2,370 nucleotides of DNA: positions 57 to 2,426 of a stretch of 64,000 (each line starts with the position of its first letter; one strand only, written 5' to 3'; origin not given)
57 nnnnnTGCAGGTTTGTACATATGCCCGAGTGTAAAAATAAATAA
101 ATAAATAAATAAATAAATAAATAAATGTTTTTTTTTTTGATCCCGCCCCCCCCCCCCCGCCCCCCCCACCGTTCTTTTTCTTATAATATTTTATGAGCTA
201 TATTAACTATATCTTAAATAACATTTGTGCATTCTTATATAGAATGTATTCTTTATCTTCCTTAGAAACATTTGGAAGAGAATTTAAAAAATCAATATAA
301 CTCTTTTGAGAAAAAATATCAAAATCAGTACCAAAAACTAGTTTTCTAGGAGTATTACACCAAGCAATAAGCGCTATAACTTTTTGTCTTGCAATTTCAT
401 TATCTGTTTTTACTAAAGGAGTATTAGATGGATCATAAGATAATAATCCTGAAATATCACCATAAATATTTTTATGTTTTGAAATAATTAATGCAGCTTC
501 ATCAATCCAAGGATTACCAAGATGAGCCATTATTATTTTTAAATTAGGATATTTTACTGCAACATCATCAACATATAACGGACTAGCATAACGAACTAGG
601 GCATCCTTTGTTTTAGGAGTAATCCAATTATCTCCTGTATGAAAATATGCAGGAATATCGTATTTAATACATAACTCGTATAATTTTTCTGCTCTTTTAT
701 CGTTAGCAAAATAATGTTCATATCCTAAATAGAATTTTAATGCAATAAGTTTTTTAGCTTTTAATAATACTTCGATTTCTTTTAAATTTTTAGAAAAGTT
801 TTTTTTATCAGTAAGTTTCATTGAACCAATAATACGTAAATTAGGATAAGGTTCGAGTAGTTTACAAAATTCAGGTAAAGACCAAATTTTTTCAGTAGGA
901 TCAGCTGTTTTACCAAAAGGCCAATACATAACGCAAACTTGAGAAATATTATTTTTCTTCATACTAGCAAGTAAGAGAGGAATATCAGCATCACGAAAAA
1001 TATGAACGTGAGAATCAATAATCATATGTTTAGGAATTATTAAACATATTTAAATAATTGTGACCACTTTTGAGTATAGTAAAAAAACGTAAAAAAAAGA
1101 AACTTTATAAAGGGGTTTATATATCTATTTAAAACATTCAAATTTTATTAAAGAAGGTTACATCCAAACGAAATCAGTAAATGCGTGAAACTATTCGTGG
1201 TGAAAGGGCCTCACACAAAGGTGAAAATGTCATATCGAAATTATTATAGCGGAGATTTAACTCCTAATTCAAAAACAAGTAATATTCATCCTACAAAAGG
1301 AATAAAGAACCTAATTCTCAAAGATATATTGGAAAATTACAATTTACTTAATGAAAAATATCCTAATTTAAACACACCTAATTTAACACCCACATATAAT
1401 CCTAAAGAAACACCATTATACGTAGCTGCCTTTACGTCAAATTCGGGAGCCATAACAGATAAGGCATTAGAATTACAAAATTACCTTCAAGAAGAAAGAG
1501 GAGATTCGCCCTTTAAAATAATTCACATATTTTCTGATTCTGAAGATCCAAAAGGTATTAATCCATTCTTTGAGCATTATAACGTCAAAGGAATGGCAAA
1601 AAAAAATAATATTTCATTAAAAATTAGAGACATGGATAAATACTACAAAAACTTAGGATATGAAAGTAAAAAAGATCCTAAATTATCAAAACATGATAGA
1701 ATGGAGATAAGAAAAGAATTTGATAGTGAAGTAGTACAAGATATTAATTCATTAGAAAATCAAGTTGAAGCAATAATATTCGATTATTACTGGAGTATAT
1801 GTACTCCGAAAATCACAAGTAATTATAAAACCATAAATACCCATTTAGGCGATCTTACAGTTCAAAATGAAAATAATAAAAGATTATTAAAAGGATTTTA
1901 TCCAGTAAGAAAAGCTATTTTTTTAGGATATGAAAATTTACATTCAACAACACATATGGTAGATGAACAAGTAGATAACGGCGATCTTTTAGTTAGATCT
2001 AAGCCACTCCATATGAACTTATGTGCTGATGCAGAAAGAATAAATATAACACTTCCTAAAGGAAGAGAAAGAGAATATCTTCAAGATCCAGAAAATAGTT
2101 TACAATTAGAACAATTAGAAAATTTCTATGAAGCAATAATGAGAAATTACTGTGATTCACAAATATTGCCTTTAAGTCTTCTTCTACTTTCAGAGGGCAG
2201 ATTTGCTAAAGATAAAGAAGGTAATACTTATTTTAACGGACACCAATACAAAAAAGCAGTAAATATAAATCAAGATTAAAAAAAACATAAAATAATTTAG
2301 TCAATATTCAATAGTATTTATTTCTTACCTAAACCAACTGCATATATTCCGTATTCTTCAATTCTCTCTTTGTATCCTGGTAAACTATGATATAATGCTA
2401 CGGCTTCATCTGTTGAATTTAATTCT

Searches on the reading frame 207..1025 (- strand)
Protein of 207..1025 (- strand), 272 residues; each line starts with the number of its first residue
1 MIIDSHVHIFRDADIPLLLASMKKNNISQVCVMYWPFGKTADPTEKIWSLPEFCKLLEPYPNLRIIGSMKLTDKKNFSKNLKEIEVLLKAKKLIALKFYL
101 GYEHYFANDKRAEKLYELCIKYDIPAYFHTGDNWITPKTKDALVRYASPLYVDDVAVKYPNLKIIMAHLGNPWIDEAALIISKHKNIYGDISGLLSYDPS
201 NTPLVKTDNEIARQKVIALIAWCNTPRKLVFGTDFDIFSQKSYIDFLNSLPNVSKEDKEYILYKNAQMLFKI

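Call 9: search_protein_families(library=pfam, proteins=[window:207-1022:-], max_evalue=0.001)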
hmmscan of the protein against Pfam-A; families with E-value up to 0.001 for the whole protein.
window:207-1022:- (271 aa): 1 family
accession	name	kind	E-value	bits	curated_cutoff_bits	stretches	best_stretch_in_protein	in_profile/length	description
PF04909.20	Amidohydro_2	-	3.7e-29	102.8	26.4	1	79-270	94-288/289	Amidohydrolase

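Call 22: find_encoding_contigs(protein=window:207-1025:-, flank=10000, max_places=2)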
Protein window:207-1025:- (272 aa): 1 contig read that carries it; 1 place shown.
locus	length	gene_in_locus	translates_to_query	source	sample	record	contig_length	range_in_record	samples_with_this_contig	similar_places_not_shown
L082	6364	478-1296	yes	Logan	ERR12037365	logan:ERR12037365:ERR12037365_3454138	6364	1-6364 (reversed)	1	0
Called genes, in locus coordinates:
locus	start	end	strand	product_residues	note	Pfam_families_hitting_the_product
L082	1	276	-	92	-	?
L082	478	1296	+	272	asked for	PF04909:Amidohydro_2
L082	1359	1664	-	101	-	-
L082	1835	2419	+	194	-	PF01864:CarS-like, PF01148:CTP_transf_1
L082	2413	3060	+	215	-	PF01066:CDP-OH_P_transf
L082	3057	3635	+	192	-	PF01066:CDP-OH_P_transf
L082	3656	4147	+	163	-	-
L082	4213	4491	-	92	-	PF14947:HTH_45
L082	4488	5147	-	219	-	-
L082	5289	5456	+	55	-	-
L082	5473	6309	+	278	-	-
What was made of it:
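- Checked: CDP-archaeol synthase lies about 1 kb beyond the window start (L082, call 22).
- Tried and rejected: A Logan contig added about 5 kb upstream, containing CarS and CDP-alcohol phosphatidyltransferases but no que genes (call 22).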

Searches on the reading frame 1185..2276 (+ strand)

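Call 9: search_protein_families(library=pfam, proteins=[window:1185-2276:+], max_evalue=0.001)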
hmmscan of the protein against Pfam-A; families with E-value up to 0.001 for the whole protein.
window:1185-2276:+ (364 aa): 1 family
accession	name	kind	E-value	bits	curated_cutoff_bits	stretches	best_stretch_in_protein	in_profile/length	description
PF00551.24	Formyl_trans_N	-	2.3e-06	27.9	26.1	1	93-273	10-153/181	Formyl transferase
